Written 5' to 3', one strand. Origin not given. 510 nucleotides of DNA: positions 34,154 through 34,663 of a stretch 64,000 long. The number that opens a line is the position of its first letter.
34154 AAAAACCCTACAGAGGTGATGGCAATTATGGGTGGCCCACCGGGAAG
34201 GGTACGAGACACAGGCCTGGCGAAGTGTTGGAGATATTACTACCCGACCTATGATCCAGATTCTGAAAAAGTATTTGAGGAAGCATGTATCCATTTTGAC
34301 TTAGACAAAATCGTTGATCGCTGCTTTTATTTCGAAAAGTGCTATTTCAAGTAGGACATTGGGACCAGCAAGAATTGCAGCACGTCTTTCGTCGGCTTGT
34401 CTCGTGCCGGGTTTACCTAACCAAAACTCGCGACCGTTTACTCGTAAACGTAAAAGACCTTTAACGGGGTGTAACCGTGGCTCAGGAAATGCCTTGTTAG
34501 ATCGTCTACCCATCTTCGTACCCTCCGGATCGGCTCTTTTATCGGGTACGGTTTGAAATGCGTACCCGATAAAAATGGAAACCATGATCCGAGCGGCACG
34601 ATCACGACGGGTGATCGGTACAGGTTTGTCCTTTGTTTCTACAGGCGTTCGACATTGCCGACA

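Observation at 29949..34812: A 4.8-kb islet next to tRNA-Met, bounded by a duplicated 17-nt core, keeps only the stub of its integrase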

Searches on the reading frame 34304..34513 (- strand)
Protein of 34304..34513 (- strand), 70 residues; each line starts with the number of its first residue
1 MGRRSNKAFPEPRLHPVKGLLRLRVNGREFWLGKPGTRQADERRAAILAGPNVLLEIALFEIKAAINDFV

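Call 10: find_homologous_proteins(query=window:34304-34513:-, max_evalue=10)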
Query seq(70 aa) (70 aa): 10 proteins with E <= 10 among 11 candidates.
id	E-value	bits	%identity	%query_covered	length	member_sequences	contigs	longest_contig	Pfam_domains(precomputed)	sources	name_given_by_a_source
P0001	3.0e-26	108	95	80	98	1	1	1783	-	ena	-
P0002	1.0e-22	97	77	87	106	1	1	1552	-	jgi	jgi:hypothetical protein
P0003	2.3e-22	96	94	70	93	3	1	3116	-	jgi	jgi:hypothetical protein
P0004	9.5e-20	87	88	70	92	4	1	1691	-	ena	-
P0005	1.8e-19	86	88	70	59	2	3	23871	-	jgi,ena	jgi:hypothetical protein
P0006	2.3e-19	86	86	70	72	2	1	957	-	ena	-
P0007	6.3e-18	82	82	70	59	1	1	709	-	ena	-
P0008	7.3e-18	81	84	70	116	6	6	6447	-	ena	-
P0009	4.4e-17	79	80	70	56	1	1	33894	-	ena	-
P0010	9.7e-7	46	89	40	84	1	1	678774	-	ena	-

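Call 16: find_encoding_contigs(protein=P0009, flank=10000, max_places=4)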
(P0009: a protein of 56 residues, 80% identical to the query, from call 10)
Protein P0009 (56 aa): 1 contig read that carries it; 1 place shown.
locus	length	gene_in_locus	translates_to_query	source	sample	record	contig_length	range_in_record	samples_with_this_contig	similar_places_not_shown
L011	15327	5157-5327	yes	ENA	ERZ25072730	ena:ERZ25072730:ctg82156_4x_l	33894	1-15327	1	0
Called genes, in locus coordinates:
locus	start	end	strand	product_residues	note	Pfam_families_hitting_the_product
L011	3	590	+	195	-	?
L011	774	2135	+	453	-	PF05221:AdoHcyase, PF00670:AdoHcyase_NAD, PF02826:2-Hacid_dh_C, PF07991:KARI_N (weak)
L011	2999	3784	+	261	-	PF02374:ArsA_ATPase (weak), PF06564:CBP_BcsQ, PF09140:MipZ, PF10609:ParA (weak), PF13614:AAA_31, PF00142:Fer4_NifH (weak), PF01656:CbiA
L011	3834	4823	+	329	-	PF02195:ParB_N, PF17762:HTH_ParB, PF23552:ParB_C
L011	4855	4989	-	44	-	-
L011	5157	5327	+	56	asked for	-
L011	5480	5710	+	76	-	-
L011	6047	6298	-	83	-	-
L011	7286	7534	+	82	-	-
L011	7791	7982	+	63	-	-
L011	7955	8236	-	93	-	-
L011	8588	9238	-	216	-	-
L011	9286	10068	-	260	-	PF03747:ADP_ribosyl_GH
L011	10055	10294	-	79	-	-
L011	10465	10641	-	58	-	-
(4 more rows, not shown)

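Call 17: find_encoding_contigs(protein=P0005, flank=10000, max_places=4)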
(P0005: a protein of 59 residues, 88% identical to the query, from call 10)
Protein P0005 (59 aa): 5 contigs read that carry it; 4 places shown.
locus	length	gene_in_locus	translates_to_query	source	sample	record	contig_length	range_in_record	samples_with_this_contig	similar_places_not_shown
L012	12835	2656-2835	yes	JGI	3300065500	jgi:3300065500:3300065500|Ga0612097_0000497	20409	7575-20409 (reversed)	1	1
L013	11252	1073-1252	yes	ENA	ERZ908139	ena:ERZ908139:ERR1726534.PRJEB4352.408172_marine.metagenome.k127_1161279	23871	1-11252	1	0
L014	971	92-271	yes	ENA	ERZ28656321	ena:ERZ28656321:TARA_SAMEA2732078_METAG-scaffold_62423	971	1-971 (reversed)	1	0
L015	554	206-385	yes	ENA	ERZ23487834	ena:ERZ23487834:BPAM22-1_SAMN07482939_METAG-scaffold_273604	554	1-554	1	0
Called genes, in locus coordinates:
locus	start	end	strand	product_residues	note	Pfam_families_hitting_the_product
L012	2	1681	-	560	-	?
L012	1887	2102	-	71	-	-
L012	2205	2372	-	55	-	-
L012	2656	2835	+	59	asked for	-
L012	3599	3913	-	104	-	-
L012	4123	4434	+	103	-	-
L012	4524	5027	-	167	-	-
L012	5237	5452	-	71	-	PF13248:Zn_ribbon_3 (weak), PF13240:Zn_Ribbon_1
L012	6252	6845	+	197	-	-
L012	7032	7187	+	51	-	-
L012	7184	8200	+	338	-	PF00561:Abhydrolase_1 (faint), PF12146:Hydrolase_4, PF12697:Abhydrolase_6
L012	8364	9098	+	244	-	PF03167:UDG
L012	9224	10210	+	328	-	PF05686:Glyco_transf_90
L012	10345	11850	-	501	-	PF00884:Sulfatase, PF01663:Phosphodiest, PF16347:SGSH_C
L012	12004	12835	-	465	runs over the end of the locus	PF17125:Methyltr_RsmF_N, PF01189:Methyltr_RsmB-F, PF13636:Methyltranf_PUA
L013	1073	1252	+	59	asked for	-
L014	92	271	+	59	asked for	-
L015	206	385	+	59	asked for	-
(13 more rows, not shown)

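Call 18: find_encoding_contigs(protein=P0008, flank=10000, max_places=6)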
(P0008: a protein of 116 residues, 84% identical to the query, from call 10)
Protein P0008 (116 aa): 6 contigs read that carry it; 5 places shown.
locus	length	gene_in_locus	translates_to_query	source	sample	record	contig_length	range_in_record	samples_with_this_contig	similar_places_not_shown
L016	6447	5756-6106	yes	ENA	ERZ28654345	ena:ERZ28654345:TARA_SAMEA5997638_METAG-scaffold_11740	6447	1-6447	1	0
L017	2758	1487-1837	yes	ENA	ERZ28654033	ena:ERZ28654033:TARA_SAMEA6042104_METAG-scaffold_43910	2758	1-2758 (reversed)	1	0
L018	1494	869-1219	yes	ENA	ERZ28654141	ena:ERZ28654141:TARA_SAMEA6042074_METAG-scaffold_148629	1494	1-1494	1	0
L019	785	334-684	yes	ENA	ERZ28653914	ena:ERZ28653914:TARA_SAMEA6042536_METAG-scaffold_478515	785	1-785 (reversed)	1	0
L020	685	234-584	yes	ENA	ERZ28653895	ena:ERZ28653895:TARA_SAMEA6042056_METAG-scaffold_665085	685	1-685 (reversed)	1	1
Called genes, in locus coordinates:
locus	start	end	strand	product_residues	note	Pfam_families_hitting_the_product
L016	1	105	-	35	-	?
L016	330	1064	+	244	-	PF00697:PRAI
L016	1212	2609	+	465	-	PF05221:AdoHcyase, PF00670:AdoHcyase_NAD, PF02826:2-Hacid_dh_C, PF07991:KARI_N (weak)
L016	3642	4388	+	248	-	PF00142:Fer4_NifH (weak), PF01656:CbiA, PF02374:ArsA_ATPase (weak), PF06564:CBP_BcsQ, PF09140:MipZ, PF10609:ParA, PF13614:AAA_31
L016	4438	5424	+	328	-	PF02195:ParB_N, PF17762:HTH_ParB, PF23552:ParB_C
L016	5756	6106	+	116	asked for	-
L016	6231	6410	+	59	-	-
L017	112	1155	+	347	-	PF02195:ParB_N, PF17762:HTH_ParB, PF23552:ParB_C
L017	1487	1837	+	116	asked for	-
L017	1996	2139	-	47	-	-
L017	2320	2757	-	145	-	?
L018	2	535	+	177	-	?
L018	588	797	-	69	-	-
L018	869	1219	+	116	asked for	-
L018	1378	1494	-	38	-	?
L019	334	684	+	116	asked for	-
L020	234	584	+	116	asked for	-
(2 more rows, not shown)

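Call 21: search_protein_families(library=pfam, max_evalue=10, proteins=[P0004, P0008, P0006, window:34304-34513:-])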
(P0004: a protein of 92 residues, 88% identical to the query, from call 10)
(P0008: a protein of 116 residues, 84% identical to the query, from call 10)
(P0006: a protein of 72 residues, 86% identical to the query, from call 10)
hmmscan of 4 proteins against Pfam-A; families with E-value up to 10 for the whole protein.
P0004 (92 aa): 1 family
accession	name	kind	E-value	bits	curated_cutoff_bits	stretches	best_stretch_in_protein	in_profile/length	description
PF07174.17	FAP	-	0.12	12.8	27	1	1-55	56-108/187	Fibronectin-attachment protein (FAP) domain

P0008 (116 aa): 0 families

P0006 (72 aa): 0 families

seq(70 aa): 0 families

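Call 22: find_encoding_contigs(protein=P0004, flank=10000, max_places=6)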
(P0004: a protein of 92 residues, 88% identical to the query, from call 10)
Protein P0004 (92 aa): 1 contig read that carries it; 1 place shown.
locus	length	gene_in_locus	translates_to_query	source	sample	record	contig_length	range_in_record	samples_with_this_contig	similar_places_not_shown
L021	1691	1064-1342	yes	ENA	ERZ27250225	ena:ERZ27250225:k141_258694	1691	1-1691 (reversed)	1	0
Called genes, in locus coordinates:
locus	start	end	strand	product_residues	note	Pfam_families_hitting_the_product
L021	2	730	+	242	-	?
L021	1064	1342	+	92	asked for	-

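Call 35: search_protein_representatives(alignment_id=A1)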
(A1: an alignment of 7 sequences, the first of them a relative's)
Query: 7 sequences, 59 profile positions. Proteins with E-value up to 0.001 (for the whole library): 63; up to 1e-10: 12; up to 1e-30: 1. The best 63 are listed.
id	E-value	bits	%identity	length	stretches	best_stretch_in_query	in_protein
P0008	1.3e-34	133.7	-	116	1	1-59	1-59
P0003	1.5e-30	120.7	-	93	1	1-53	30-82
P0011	4.1e-27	109.8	-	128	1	1-50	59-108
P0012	1.5e-17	79.1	-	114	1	1-58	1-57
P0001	2.8e-17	78.3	-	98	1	15-50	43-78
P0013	1.4e-16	76.1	-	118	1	1-59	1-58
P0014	1.6e-15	72.6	-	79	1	1-59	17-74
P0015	1.3e-14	69.7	-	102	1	1-59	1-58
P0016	5.8e-13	64.5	-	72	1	1-59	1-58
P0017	2.8e-12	62.3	-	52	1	7-52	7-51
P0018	8.3e-12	60.8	-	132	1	1-54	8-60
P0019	1.2e-11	60.2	-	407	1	1-59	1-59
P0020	2.9e-10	55.8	-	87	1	1-46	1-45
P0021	3.7e-10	55.5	-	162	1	1-59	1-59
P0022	1.2e-09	53.8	-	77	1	18-54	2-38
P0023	1.3e-09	53.7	-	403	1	1-57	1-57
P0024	1.6e-09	53.5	-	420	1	1-57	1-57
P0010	1.3e-08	50.5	-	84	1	1-28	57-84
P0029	1.1e-06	44.3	-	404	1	7-58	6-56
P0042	4.0e-05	39.3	-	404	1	4-56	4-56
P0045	4.7e-05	39.1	-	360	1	4-58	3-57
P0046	5.3e-05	39.0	-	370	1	10-59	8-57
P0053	1.5e-04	37.5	-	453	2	10-56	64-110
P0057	3.6e-04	36.3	-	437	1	1-55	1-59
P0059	4.5e-04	36.0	-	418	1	1-56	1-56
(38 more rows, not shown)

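Call 36: search_protein_families(library=pfam, max_evalue=0.001, proteins=[P0019, P0023, P0024, P0029, P0042, P0045, P0046, P0059, P0057, P0053])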
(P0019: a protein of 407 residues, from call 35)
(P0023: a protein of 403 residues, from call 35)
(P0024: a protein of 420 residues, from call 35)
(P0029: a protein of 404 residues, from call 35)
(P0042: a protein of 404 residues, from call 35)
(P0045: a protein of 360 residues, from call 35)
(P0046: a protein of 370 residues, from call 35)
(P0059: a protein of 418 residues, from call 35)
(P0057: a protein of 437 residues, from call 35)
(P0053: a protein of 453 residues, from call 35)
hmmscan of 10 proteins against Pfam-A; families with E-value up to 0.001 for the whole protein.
P0019 (407 aa): 1 family
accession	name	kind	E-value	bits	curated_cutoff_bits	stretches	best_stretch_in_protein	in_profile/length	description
PF00589.27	Phage_integrase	-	2.2e-06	28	27.1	1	241-393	32-167/172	Phage integrase family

P0023 (403 aa): 1 family
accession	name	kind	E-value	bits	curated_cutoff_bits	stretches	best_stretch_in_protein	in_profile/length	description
PF00589.27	Phage_integrase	-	9.4e-13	48.7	27.1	1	216-392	11-170/172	Phage integrase family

P0024 (420 aa): 1 family
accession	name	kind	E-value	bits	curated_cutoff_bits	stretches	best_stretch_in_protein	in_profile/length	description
PF00589.27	Phage_integrase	-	3e-09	37.3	27.1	1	247-409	27-170/172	Phage integrase family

P0029 (404 aa): 1 family
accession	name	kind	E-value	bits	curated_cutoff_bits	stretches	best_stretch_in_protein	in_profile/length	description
PF00589.27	Phage_integrase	-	7.1e-14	52.4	27.1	1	215-393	26-170/172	Phage integrase family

P0042 (404 aa): 1 family
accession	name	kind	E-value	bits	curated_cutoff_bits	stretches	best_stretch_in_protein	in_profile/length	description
PF00589.27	Phage_integrase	-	7.2e-15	55.6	27.1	1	221-389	12-166/172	Phage integrase family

P0045 (360 aa): 2 families
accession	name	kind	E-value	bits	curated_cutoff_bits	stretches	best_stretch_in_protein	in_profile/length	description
PF00589.27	Phage_integrase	-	3.3e-18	66.5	27.1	1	208-347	27-168/172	Phage integrase family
PF24624.1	Int_N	-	0.00073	20.7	27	0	79-151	6-79/100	Phage integrase, N-terminal domain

P0046 (370 aa): 0 families

P0059 (418 aa): 1 family
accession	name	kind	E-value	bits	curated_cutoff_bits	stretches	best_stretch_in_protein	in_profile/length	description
PF00589.27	Phage_integrase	-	6e-10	39.6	27.1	1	238-403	23-166/172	Phage integrase family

P0057 (437 aa): 1 family
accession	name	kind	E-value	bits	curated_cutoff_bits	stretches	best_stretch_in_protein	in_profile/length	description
PF00589.27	Phage_integrase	-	4.1e-08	33.6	27.1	1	258-424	24-168/172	Phage integrase family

P0053 (453 aa): 1 family
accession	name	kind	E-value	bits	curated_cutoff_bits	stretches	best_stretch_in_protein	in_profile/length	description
PF00589.27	Phage_integrase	-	2.1e-13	50.8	27.1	1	262-441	26-169/172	Phage integrase family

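Call 44: find_encoding_contigs(protein=P0010, flank=10000, max_places=3)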
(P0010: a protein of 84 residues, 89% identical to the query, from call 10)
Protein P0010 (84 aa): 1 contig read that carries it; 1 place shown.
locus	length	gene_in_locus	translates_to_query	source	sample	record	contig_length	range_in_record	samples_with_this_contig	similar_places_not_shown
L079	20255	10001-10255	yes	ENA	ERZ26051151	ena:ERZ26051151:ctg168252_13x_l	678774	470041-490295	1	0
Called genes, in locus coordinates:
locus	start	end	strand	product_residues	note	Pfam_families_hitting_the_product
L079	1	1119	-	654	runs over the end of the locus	PF16177:ACAS_N, PF00501:AMP-binding, PF13193:AMP-binding_C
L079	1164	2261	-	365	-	PF00365:PFK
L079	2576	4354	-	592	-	PF13191:AAA_16 (weak), PF13401:AAA_22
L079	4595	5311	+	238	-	PF00697:PRAI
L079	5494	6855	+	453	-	PF05221:AdoHcyase, PF00670:AdoHcyase_NAD, PF02826:2-Hacid_dh_C, PF07991:KARI_N (weak)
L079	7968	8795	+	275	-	PF00142:Fer4_NifH (weak), PF01656:CbiA, PF02374:ArsA_ATPase (weak), PF06564:CBP_BcsQ, PF09140:MipZ, PF10609:ParA, PF13614:AAA_31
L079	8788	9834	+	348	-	PF02195:ParB_N, PF17762:HTH_ParB, PF23552:ParB_C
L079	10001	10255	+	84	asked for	-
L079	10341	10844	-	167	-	-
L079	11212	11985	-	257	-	-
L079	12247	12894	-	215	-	-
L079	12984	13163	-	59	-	-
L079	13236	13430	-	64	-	-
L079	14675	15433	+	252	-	-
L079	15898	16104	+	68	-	-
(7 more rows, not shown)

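Call 45: find_encoding_contigs(protein=P0003, flank=10000, max_places=3)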
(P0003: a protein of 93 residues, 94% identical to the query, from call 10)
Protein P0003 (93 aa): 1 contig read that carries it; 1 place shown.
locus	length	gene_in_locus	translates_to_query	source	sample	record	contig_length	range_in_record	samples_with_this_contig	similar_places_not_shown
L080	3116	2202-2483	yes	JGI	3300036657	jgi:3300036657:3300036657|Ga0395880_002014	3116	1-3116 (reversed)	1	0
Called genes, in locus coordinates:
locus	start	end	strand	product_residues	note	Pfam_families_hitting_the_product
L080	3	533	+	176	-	?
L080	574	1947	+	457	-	PF13360:PQQ_2, PF01011:PQQ (faint), PF13360:PQQ_2, PF13570:Beta-prop_ACSF4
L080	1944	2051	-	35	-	-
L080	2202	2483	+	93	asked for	-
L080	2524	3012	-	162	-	-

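Call 48: search_protein_families(library=padloc, max_evalue=0.01, proteins=[window:34304-34513:-])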
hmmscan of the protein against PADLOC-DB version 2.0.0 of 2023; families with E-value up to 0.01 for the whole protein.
window:34304-34513:- (70 aa): 0 families

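Call 54: find_encoding_contigs(protein=P0019, flank=10000, max_places=3)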
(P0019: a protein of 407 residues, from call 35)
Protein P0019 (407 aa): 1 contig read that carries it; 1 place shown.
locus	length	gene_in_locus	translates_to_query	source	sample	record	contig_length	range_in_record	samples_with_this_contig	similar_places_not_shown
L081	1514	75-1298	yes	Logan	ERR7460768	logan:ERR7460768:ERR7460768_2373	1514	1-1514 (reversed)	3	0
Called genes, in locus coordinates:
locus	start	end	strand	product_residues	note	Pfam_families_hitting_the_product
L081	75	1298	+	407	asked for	PF00589:Phage_integrase (weak)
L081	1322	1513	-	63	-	?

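Call 56: find_encoding_contigs(protein=P0024, flank=10000, max_places=3)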
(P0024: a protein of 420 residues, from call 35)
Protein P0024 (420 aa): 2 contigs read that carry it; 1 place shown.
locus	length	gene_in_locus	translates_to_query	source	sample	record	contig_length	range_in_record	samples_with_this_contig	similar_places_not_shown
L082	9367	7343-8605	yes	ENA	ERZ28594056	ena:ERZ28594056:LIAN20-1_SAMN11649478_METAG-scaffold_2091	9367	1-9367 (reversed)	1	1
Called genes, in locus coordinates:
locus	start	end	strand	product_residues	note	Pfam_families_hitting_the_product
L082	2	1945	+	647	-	?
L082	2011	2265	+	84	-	-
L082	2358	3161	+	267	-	-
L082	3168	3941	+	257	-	-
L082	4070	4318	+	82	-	-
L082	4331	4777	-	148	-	-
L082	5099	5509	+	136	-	-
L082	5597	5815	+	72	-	PF12728:HTH_17 (weak)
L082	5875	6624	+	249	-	-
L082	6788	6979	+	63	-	-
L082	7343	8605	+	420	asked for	PF00589:Phage_integrase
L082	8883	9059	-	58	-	-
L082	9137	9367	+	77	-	?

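Call 57: find_encoding_contigs(protein=P0023, flank=10000, max_places=3)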
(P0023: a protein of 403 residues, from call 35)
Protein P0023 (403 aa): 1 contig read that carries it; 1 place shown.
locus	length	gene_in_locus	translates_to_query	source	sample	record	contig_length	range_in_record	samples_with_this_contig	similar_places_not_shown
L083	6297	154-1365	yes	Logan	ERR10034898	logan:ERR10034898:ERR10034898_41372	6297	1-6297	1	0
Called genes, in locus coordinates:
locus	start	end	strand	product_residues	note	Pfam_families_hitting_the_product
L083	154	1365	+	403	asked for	PF00589:Phage_integrase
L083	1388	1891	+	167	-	-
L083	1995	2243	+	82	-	-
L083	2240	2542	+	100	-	PF07618:DUF1580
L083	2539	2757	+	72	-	-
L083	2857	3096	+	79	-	PF01726:LexA_DNA_bind (weak), PF13545:HTH_Crp_2 (weak)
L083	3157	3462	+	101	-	-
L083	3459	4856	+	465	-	PF03796:DnaB_C, PF13481:AAA_25 (weak)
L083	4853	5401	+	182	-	-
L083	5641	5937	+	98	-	PF01844:HNH, PF14279:HNH_5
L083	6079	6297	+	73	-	?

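Call 77: find_encoding_contigs(protein=P0012, flank=8000, max_places=4)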
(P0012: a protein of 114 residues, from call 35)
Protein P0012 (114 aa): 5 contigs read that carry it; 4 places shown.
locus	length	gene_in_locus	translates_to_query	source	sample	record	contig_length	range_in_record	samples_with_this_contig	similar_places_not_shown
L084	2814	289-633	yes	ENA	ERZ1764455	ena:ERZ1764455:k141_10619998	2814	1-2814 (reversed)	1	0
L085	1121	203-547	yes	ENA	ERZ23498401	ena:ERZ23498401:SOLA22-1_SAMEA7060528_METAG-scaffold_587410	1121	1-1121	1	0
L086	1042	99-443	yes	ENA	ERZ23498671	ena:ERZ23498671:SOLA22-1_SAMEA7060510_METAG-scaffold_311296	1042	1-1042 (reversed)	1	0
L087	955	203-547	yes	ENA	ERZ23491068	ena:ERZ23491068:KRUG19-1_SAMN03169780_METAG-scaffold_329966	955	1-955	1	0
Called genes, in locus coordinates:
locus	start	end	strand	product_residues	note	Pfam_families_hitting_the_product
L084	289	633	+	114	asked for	-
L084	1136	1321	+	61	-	-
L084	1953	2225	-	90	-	-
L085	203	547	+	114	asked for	-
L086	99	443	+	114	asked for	-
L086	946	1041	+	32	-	?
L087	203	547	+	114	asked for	-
